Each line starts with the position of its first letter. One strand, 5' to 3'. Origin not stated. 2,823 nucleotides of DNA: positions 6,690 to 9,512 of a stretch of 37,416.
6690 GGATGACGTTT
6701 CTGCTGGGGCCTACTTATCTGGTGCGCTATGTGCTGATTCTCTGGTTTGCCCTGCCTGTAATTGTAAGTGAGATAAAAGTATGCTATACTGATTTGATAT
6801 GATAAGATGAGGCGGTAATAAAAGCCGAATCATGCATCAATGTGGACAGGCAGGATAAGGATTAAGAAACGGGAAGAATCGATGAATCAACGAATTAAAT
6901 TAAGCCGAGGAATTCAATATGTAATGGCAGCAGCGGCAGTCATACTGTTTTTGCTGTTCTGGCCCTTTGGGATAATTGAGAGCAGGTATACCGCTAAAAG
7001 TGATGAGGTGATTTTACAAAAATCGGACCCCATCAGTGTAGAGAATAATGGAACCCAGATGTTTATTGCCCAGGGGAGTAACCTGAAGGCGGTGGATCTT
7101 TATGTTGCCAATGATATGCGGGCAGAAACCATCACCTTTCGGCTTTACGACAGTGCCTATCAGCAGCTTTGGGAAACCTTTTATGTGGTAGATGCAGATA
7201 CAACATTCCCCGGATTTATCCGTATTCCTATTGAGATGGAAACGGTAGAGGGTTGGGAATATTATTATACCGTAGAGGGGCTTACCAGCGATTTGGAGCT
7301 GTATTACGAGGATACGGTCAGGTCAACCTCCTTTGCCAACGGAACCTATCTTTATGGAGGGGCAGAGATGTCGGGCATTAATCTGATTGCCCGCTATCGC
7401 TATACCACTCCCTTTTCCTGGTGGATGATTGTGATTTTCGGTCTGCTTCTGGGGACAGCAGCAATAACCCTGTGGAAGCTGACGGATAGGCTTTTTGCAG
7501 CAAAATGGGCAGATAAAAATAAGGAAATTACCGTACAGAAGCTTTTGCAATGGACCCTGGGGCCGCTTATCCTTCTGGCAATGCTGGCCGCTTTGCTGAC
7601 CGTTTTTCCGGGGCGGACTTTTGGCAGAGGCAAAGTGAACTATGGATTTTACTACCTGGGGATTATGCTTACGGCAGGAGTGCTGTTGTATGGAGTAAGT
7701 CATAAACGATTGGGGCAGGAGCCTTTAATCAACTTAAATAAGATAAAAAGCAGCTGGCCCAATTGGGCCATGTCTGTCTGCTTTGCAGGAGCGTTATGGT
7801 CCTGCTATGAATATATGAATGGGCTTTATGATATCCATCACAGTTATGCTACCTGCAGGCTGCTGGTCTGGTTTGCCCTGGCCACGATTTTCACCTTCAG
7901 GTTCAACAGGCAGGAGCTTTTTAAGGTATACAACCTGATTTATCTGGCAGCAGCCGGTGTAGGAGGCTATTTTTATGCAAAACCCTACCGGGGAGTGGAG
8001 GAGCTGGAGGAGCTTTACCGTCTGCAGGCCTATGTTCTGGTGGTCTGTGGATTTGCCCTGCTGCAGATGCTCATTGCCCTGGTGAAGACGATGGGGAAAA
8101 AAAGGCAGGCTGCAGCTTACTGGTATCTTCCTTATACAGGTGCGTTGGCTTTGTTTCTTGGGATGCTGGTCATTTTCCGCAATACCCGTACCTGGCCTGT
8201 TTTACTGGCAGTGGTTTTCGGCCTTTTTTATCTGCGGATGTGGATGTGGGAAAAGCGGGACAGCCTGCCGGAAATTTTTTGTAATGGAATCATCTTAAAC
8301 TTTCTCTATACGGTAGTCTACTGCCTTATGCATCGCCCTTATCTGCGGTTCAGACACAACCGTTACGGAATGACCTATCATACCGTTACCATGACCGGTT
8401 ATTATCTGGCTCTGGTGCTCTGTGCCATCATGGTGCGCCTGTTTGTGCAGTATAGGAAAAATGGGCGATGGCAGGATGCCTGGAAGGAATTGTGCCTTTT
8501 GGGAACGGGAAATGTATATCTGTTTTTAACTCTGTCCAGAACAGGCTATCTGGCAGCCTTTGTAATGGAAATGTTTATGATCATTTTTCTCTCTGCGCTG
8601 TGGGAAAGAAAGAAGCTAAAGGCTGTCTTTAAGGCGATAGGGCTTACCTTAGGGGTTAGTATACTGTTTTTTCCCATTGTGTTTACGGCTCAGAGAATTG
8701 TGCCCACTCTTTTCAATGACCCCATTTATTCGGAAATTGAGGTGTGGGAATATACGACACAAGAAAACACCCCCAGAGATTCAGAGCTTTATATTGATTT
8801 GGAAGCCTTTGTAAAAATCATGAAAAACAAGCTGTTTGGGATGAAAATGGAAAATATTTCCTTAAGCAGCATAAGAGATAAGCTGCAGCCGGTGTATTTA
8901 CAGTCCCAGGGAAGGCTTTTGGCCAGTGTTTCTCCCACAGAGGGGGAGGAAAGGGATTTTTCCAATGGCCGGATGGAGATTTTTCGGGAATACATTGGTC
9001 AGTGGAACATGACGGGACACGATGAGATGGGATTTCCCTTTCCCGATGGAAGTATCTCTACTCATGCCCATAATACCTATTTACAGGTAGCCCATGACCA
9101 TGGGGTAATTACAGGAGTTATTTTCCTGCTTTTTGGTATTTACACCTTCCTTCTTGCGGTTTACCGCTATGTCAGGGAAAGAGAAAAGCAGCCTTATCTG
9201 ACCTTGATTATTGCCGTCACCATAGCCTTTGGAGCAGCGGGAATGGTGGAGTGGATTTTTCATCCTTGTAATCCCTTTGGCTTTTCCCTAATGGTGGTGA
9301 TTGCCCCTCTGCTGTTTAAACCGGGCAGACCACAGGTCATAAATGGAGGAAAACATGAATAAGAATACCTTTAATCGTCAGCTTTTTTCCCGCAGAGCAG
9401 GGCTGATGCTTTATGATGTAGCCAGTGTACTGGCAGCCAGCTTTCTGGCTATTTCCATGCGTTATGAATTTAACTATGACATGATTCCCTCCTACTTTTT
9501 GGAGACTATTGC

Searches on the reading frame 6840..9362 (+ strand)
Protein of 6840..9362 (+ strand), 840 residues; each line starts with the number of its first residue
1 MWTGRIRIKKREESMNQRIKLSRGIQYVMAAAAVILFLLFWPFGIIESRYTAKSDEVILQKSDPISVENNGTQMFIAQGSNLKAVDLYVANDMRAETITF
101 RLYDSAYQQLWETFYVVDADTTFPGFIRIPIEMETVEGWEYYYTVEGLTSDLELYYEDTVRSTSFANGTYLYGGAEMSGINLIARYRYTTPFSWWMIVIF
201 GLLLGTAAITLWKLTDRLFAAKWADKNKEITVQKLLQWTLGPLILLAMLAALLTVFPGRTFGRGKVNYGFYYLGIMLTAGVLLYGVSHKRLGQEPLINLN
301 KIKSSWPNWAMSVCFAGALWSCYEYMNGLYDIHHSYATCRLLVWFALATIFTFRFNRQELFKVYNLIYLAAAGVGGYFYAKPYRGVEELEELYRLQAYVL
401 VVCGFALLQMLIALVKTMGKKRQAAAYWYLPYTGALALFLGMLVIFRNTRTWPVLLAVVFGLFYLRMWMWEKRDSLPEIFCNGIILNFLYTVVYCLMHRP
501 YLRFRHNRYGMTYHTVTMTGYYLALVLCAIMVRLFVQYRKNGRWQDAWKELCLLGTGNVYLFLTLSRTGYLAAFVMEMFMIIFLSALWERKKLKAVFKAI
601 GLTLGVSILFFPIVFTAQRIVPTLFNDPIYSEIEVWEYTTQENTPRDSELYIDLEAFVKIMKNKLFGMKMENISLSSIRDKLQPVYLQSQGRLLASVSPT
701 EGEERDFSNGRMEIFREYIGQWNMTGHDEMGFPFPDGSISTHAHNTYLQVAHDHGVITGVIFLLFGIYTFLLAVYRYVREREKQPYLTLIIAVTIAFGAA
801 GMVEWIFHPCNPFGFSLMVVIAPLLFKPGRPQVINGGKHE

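Call 4: search_protein_families(library=pfam, proteins=[window:6840-9362:+], max_evalue=0.01)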
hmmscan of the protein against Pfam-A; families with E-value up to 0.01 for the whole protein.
window:6840-9362:+ (840 aa): 1 family
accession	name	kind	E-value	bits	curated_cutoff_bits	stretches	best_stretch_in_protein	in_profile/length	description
PF04932.20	Wzy_C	-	2.8e-06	27.6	31.7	1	559-763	8-149/149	O-Antigen ligase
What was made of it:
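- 6840..9362 (+): 840-aa Wzy_C-like membrane protein, of the O-antigen ligase / O-oligosaccharyltransferase / polymerase type. It is a conserved neighbour and probably handles the acceptor glycan. PF04932 at 27.6 bits, below its 31.7 cut-off (call 4).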

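Call 5: search_protein_families(library=ncbifam, proteins=[window:6840-9362:+], max_evalue=0.01)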
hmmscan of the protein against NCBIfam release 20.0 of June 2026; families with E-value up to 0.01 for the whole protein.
window:6840-9362:+ (840 aa): 0 families

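Call 55: search_solved_structures(query=A4, max_evalue=10)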
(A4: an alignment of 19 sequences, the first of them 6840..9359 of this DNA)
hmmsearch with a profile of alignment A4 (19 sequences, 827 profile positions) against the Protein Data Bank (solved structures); distinct sequences matched with E-value up to 10: 2.
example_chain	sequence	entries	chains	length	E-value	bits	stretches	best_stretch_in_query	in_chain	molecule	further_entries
4e20_A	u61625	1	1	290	2.2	9.5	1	288-331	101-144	Non-receptor tyrosine-protein kinase TYK2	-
4e1z_A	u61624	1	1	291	2.2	9.5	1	288-331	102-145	Non-receptor tyrosine-protein kinase TYK2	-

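Call 61: search_protein_families(library=pfam, proteins=[window:6840-9359:+], max_evalue=10)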
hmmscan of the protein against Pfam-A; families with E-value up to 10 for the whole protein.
window:6840-9359:+ (840 aa): 5 families
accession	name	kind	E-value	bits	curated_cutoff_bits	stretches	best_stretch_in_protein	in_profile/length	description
PF04932.20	Wzy_C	-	2.8e-06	27.6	31.7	1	559-763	8-149/149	O-Antigen ligase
PF11694.13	DUF3290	-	0.077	13.4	31.3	2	746-795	6-55/144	Protein of unknown function (DUF3290)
PF02656.20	DUF202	-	0.17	12.8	23.4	1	755-781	40-66/68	Domain of unknown function (DUF202)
PF18179.6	SUa-2TM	-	0.35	10.6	25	1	445-502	11-64/279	SMODS- and Ubiquitin system-associated 2TM effector domain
PF19862.4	DUF6336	-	2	9.2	25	1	741-795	36-90/128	Family of unknown function (DUF6336)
